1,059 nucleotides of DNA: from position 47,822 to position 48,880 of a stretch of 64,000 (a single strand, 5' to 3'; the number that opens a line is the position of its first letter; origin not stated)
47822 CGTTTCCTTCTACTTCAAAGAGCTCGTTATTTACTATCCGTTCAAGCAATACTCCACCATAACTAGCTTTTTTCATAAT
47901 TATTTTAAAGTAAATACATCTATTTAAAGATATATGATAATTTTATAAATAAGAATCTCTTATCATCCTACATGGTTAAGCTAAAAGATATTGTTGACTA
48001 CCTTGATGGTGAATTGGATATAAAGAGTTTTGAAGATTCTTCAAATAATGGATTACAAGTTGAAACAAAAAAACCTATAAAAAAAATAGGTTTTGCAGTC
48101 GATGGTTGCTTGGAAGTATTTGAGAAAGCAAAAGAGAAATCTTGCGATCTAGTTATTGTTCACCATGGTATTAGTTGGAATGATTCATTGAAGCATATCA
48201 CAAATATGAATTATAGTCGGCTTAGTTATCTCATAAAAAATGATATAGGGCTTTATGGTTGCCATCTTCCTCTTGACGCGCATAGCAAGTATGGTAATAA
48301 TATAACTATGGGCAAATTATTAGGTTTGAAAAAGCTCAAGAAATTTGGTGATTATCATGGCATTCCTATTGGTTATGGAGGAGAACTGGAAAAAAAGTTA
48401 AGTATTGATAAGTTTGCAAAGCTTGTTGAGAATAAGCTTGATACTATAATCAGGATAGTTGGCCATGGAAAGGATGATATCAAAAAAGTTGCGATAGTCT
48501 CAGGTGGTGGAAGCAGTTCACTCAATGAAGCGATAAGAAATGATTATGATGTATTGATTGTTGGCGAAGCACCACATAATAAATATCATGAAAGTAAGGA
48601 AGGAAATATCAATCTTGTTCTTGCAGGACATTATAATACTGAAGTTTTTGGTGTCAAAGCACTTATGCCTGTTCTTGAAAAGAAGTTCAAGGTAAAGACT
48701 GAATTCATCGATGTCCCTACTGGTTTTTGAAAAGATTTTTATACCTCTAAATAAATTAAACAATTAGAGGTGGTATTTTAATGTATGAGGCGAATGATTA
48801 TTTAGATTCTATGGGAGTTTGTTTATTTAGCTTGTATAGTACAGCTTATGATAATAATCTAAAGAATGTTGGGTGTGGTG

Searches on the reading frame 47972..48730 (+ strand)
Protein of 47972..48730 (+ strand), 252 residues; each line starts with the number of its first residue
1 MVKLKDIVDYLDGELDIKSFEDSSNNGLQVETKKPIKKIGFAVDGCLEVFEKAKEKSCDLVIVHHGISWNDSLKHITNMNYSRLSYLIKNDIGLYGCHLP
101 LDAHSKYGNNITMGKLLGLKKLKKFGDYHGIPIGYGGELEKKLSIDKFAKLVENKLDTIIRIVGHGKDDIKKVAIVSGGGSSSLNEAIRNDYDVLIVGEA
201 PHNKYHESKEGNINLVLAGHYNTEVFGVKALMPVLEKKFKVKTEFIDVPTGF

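Call 24: search_protein_families(library=pfam, proteins=[window:47972-48730:+], max_evalue=0.001)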
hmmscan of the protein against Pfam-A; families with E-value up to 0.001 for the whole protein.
window:47972-48730:+ (252 aa): 1 family
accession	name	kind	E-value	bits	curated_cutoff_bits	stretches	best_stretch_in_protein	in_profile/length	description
PF01784.24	DUF34_NIF3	-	7.3e-67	226.1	23.4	1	3-248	2-252/256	Duf34/NIF3 (NGG1p interacting factor 3)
